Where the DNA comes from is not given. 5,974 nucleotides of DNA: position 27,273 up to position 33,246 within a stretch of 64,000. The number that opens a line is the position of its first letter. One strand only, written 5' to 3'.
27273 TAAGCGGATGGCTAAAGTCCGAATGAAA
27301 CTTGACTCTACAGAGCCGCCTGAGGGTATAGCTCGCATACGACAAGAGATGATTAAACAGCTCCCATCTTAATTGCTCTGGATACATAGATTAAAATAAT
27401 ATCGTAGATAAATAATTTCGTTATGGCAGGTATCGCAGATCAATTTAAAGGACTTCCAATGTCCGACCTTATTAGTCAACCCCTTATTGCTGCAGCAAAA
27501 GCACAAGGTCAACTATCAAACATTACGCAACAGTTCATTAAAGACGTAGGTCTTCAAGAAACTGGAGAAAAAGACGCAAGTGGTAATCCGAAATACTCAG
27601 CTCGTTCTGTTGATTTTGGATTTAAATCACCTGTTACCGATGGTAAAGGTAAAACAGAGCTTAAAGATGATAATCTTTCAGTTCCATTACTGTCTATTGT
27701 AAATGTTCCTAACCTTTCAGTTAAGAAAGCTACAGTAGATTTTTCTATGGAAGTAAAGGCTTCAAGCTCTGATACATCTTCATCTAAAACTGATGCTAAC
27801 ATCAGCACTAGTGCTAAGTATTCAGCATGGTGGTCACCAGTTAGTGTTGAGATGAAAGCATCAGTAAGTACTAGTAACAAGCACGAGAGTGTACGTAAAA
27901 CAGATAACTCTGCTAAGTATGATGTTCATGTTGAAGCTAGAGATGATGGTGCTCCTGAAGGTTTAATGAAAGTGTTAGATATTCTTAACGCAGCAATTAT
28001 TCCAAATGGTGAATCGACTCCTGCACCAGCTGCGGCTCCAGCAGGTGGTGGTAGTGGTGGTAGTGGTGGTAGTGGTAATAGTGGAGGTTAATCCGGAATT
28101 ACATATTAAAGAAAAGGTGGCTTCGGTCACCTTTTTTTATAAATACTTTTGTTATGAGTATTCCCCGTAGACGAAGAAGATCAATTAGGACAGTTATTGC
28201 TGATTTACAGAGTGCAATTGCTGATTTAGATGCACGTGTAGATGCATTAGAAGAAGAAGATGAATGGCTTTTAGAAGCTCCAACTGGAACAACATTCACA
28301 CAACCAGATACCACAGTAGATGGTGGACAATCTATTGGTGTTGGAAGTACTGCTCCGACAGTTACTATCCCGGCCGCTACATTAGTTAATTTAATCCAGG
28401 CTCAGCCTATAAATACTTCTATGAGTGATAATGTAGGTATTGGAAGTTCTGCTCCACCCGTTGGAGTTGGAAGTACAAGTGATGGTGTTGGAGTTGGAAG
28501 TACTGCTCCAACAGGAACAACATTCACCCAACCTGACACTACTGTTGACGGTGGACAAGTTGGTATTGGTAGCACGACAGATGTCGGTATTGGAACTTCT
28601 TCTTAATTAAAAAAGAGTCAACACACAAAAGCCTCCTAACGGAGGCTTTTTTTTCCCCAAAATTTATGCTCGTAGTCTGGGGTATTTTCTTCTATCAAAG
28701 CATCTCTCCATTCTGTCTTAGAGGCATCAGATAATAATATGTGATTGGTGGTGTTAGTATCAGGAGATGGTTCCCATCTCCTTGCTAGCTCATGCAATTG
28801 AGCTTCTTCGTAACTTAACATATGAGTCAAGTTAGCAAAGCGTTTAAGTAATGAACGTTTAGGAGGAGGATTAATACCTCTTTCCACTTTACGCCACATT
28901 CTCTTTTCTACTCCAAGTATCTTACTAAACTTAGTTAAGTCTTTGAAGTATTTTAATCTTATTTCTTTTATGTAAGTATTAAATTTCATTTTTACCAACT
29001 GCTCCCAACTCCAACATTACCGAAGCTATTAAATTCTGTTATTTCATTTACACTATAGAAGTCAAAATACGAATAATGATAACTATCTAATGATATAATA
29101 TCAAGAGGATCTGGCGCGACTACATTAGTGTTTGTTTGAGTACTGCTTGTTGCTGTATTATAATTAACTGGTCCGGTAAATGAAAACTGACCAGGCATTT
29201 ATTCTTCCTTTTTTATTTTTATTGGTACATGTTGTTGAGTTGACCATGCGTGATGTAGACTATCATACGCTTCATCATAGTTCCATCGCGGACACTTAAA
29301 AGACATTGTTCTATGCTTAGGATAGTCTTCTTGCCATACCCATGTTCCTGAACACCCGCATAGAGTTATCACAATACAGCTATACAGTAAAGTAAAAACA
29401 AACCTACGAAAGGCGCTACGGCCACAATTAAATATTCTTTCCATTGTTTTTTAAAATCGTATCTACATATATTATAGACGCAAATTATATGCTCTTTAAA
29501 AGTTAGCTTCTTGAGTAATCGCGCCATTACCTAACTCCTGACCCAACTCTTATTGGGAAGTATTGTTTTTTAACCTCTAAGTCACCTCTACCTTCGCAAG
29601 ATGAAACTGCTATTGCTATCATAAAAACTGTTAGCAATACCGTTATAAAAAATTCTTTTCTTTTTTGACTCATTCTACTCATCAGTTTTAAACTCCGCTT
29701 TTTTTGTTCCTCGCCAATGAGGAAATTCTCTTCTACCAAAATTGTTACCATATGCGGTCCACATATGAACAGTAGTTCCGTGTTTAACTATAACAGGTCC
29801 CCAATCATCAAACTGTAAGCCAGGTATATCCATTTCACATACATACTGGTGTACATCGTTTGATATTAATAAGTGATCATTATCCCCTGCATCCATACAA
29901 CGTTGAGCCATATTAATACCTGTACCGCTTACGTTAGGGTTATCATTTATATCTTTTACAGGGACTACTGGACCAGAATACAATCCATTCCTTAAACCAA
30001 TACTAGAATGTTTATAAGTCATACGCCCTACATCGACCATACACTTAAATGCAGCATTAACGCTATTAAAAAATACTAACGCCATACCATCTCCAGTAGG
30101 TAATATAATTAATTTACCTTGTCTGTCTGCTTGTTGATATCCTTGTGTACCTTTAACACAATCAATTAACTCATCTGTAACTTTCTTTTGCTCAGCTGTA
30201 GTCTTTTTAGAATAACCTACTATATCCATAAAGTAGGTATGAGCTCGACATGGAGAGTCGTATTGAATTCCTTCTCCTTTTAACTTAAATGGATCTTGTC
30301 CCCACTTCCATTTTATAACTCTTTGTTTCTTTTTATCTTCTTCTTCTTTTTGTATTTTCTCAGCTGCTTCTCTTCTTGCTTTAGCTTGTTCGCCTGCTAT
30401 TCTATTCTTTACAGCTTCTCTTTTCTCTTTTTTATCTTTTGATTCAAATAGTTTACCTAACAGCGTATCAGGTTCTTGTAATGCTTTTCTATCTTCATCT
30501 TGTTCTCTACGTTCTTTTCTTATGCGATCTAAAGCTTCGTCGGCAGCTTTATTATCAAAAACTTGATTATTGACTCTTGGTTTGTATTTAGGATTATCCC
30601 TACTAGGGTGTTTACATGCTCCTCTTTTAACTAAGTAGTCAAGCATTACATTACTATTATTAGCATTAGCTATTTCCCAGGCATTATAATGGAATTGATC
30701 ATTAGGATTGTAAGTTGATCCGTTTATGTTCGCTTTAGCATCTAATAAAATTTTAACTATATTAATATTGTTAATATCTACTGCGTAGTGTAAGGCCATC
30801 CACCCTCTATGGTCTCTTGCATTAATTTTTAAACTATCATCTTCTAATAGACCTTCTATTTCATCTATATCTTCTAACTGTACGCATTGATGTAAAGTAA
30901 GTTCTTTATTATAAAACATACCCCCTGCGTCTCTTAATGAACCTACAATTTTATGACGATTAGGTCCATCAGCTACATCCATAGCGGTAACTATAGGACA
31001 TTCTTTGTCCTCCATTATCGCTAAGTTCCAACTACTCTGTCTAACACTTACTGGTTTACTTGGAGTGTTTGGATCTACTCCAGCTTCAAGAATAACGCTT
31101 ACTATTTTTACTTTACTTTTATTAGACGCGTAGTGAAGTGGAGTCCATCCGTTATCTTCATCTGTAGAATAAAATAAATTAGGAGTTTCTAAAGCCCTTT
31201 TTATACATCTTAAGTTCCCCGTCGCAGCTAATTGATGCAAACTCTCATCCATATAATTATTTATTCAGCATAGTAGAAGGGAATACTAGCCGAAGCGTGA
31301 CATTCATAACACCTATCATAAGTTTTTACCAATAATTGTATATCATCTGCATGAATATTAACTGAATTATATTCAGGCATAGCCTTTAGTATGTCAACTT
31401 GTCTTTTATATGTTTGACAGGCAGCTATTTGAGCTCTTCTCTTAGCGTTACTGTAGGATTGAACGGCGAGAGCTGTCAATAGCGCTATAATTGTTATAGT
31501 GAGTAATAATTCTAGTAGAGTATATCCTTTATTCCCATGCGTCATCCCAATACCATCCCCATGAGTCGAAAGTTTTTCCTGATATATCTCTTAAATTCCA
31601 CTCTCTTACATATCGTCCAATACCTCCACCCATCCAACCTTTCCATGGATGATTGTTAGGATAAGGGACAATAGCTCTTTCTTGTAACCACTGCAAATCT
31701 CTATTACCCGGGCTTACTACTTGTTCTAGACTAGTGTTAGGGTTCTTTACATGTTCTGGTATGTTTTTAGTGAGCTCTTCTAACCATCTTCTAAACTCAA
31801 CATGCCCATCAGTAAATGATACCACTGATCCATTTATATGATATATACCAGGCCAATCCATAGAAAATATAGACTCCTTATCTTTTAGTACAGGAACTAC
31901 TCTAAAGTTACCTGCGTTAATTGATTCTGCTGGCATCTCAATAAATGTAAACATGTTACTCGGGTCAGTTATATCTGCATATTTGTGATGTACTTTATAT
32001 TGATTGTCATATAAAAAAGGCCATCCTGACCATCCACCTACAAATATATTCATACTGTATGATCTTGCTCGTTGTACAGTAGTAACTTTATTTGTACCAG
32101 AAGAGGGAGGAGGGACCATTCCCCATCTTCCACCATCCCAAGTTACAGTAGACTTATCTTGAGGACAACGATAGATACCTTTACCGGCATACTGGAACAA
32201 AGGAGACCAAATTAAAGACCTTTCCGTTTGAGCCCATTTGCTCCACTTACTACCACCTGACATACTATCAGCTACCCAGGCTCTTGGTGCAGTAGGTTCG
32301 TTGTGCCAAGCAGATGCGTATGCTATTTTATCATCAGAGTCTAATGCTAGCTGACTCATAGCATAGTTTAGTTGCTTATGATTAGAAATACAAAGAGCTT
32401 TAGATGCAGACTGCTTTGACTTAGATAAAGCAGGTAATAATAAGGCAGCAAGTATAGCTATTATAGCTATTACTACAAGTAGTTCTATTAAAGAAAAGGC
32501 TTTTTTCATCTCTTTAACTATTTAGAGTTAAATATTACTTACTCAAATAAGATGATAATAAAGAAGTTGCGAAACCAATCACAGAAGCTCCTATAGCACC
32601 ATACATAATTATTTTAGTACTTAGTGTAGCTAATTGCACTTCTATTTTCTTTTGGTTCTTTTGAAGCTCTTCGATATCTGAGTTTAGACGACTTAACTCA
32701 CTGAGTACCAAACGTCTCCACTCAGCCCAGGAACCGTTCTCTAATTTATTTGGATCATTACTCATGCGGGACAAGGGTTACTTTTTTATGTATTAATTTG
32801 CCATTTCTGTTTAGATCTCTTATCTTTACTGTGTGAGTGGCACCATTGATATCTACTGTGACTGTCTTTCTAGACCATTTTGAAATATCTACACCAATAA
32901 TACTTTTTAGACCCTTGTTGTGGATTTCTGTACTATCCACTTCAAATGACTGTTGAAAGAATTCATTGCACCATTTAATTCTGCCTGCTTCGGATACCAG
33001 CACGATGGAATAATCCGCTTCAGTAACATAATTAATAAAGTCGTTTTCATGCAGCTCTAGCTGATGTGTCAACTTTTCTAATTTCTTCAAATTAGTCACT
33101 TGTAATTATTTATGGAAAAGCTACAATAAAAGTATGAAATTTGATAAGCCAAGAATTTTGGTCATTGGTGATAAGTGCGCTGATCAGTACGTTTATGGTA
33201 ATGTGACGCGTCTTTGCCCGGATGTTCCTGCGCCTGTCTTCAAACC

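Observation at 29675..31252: Phage-encoded ankyrin-class III nucleotide cyclase with non-canonical base-specificity residues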

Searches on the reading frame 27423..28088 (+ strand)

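Call 10: search_protein_families(library=pfam, proteins=[window:27423-28088:+], max_evalue=0.01)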
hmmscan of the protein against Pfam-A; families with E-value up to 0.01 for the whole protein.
window:27423-28088:+ (222 aa): 1 family
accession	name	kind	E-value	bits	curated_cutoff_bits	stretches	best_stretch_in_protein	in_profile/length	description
PF11655.13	DUF2589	-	8.2e-36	124.1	23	1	12-189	1-152/154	Protein of unknown function (DUF2589)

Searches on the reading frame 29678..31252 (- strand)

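Call 4: search_protein_families(library=pfam, proteins=[window:29678-31252:-], max_evalue=1)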
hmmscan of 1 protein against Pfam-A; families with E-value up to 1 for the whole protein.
window:29678-31252:- (525 aa): 7 families
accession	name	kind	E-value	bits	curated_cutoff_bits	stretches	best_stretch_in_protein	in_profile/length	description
PF12796.13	Ank_2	-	1.2e-17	64.7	27.3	2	120-213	1-85/90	Ankyrin repeats (3 copies)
PF00023.36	Ank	-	3.8e-15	55.6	21.1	2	34-64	1-31/33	Ankyrin repeat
PF13637.12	Ank_4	-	2.1e-14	53.7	22.7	2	5-51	1-46/50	Ankyrin repeats (many copies)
PF13606.12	Ank_3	-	4e-12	45.5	22.3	2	34-62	1-29/30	Ankyrin repeat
PF13857.12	Ank_5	-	8.8e-08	32.8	27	3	31-64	11-45/56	Ankyrin repeats (many copies)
PF00211.25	Guanylate_cyc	-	0.17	11.9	21.9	1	402-494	83-175/183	Adenylate and Guanylate cyclase catalytic domain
PF24521.3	Ank_KRIT1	-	0.35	11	80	1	2-72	19-82/149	KRIT1 ankyrin-repeats domain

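Call 5: search_protein_families(library=padloc, proteins=[window:29678-31252:-], max_evalue=1)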
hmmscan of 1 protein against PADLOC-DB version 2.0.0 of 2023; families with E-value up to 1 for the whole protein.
window:29678-31252:- (525 aa): 2 families
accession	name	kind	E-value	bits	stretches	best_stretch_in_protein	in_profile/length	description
PDLC04783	PDC-M72A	-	8.1e-10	36.5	2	120-229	267-370/392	-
PDLC00554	JetC2|JetC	-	0.023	11.9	1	206-310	275-375/390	DUF3584 domain; MukB-like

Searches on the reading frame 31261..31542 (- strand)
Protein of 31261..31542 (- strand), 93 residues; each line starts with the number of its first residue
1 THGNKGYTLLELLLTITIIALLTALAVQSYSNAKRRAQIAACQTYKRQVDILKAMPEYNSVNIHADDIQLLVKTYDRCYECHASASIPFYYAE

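Call 10: search_protein_families(library=pfam, proteins=[window:31261-31542:-], max_evalue=0.01)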
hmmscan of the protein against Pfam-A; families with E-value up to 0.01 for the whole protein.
window:31261-31542:- (93 aa): 1 family
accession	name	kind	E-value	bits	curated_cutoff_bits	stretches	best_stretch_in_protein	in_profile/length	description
PF07963.17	N_methyl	-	2.5e-06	27.2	21.2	1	3-26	3-26/27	Prokaryotic N-terminal methylation motif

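Call 58: search_protein_families(library=ncbifam, proteins=[window:31261-31542:-], max_evalue=0.01)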
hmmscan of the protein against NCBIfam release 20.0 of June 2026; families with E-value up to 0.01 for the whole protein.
window:31261-31542:- (93 aa): 13 families
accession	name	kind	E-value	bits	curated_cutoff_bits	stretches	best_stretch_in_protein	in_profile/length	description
TIGR01708.2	typeII_sec_gspH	equivalog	1.5e-07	31.5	80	1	5-42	2-41/169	type II secretion system minor pseudopilin GspH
NF007862.0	PRK10574.1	equivalog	1.1e-06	28.9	138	1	4-51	4-55/145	prepilin peptidase-dependent pilin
NF041013.1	T4P_ComGE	equivalog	2e-06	27.8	49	1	4-73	3-77/83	competence type IV pilus minor pilin ComGE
TIGR02532.1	IV_pilin_GFxxxE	domain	3.4e-06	26.7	16.3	1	5-27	2-24/24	prepilin-type N-terminal cleavage/methylation domain-containing protein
NF007800.0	PRK10506.1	equivalog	5.5e-06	26.3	158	1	4-57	8-59/163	prepilin peptidase-dependent protein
TIGR01710.1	typeII_sec_gspG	equivalog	3e-05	24.1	88.85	1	5-53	1-46/134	type II secretion system major pseudopilin GspG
TIGR01711.1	gspJ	equivalog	0.00016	21.5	64.85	1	5-55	1-50/192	type II secretion system minor pseudopilin GspJ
NF040999.1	pilin_ComGC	equivalog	0.00031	20.9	75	1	5-50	2-47/84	competence type IV pilus major pilin ComGC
NF041775.1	typeIV_PilA_Myxo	equivalog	0.0008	19.4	400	1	4-44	10-50/214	type IV pilin protein PilA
NF040982.1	ComGD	equivalog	0.0032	17.9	70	1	4-35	1-32/139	competence type IV pilus minor pilin ComGD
TIGR02596.1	TIGR02596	subfamily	0.0038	17.3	70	1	7-40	1-34/196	Verru_Chthon cassette protein D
TIGR02599.1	TIGR02599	subfamily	0.005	16.1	256.5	1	6-44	1-39/361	Verru_Chthon cassette protein C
NF047828.1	T3SSXpsI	equivalog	0.0077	16.3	150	1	5-43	2-40/132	type II secretion system protein XpsI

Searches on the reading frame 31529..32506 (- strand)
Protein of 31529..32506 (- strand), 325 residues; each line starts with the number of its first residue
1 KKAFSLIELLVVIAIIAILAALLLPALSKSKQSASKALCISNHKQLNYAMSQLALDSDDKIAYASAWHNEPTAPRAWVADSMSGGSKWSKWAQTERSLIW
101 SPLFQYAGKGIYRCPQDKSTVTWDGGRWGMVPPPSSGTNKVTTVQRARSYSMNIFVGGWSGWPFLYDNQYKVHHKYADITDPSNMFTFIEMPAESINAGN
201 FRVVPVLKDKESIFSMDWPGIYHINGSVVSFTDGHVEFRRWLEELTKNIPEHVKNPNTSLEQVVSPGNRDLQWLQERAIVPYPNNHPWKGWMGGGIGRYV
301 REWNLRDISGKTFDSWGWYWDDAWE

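Call 10: search_protein_families(library=pfam, proteins=[window:31529-32506:-], max_evalue=0.01)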
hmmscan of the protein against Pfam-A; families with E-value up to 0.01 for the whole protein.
window:31529-32506:- (325 aa): 1 family
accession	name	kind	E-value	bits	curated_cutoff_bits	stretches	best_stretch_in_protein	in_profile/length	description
PF07963.17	N_methyl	-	3.4e-06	26.8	21.2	1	2-24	5-27/27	Prokaryotic N-terminal methylation motif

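Call 58: search_protein_families(library=ncbifam, proteins=[window:31529-32506:-], max_evalue=0.01)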
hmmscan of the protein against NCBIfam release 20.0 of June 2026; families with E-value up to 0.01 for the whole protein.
window:31529-32506:- (325 aa): 11 families
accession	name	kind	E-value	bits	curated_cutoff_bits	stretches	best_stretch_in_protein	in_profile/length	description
NF040999.1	pilin_ComGC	equivalog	2.1e-07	31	75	1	1-59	1-59/84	competence type IV pilus major pilin ComGC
NF041013.1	T4P_ComGE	equivalog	3.4e-07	30.3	49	1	2-37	4-39/83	competence type IV pilus minor pilin ComGE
TIGR01710.1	typeII_sec_gspG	equivalog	1e-06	28.8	88.85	1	3-57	2-56/134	type II secretion system major pseudopilin GspG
TIGR02532.1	IV_pilin_GFxxxE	domain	1.1e-06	28.2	16.3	1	2-24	2-24/24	prepilin-type N-terminal cleavage/methylation domain-containing protein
NF007862.0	PRK10574.1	equivalog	1.1e-05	25.6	138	1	2-34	5-37/145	prepilin peptidase-dependent pilin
NF041775.1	typeIV_PilA_Myxo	equivalog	4e-05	23.7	400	1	2-49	11-58/214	type IV pilin protein PilA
TIGR01708.2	typeII_sec_gspH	equivalog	0.00013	22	80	1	3-34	3-36/169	type II secretion system minor pseudopilin GspH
NF040982.1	ComGD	equivalog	0.00059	20.3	70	1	1-57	1-57/139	competence type IV pilus minor pilin ComGD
TIGR02596.1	TIGR02596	subfamily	0.00076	19.6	70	1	4-34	1-31/196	Verru_Chthon cassette protein D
TIGR04294.2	pre_pil_HX9DG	domain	0.0038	17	19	1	220-238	2-20/22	H-X9-DG-CTERM domain-containing protein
NF041002.1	pilin_ComGF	equivalog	0.0099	16.1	80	0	1-54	1-53/139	competence type IV pilus minor pilin ComGF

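Call 83: find_homologous_proteins(query=window:31529-32506:-, max_evalue=0.00001)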
Query window:31529-32506:- (325 aa): 7314 proteins with E <= 0.00001 among 8000 candidates; the best 120 are listed.
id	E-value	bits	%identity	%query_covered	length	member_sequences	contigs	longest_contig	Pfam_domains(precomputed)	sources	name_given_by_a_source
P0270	1.9e-195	667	85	100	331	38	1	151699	PF07963.18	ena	-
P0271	3.4e-195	666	87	100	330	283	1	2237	PF07963.18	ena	-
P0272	8.0e-192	655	85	100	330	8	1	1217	PF07963.18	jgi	-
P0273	3.1e-190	650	84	100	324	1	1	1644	PF07963.18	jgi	-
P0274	5.4e-190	649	84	100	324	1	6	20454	PF07963.18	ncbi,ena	-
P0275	5.4e-190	649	84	100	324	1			PF07963.18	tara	tara:strand:+ start:799 stop:1773 length:975 start_codon:yes stop_codon:yes gene_type:complete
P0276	5.7e-190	649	83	100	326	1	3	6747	PF07963.18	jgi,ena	-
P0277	7.7e-190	648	83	100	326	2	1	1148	PF07963.18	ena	-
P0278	1.7e-189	647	84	100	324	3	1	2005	PF07963.18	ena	-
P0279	9.5e-189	645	83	100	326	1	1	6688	PF07963.18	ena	-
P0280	4.1e-188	643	82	100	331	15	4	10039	PF07963.18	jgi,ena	-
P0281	1.0e-172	592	80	100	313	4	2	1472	PF07963.18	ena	-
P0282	7.7e-171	586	78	100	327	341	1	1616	PF07963.18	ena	-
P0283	3.0e-150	518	71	100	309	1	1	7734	PF07963.18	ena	-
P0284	3.2e-136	472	66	100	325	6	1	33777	PF07963.18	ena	-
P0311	4.0e-69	251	43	100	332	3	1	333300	PF07963.18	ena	-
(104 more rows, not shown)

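Call 85: find_encoding_contigs(protein=P0311, flank=8000, max_places=1)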
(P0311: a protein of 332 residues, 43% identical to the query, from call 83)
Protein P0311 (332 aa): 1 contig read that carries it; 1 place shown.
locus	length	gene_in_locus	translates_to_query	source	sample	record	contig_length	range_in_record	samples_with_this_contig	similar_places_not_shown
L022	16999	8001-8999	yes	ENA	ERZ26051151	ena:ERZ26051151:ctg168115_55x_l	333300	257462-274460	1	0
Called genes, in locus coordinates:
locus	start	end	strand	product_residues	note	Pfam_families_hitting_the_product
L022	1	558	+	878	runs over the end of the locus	PF07733:DNA_pol3_alpha, PF17657:DNA_pol3_finger, PF14579:HHH_6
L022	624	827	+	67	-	PF14110:DUF4282 (faint)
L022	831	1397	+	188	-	-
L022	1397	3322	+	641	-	-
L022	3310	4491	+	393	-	-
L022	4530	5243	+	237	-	-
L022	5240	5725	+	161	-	-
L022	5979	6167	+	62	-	-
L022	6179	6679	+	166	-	PF13384:HTH_23 (weak)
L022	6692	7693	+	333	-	PF07963:N_methyl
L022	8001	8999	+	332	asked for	PF07963:N_methyl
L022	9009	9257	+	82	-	-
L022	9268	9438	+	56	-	-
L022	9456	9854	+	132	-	-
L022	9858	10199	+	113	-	PF00462:Glutaredoxin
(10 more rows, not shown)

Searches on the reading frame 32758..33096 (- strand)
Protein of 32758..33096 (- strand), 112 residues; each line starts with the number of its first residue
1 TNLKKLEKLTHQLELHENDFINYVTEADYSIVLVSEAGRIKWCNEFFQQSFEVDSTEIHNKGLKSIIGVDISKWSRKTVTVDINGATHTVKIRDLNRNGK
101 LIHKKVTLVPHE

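Call 10: search_protein_families(library=pfam, proteins=[window:32758-33096:-], max_evalue=0.01)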
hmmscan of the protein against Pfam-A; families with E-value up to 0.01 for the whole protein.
window:32758-33096:- (112 aa): 1 family
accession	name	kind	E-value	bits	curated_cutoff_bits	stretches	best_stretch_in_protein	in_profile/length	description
PF21370.4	PAS_GdpP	-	0.0064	17.3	27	0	31-66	16-49/90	Cyclic-di-AMP phosphodiesterase GdpP-like, PAS domain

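Call 58: search_protein_families(library=ncbifam, proteins=[window:32758-33096:-], max_evalue=0.01)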
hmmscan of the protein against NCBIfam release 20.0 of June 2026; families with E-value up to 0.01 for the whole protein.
window:32758-33096:- (112 aa): 1 family
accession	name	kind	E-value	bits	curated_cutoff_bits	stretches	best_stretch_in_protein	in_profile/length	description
NF046044.1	PnpS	equivalog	0.0059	15.7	400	1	4-65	41-103/390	two-component system histidine kinase PnpS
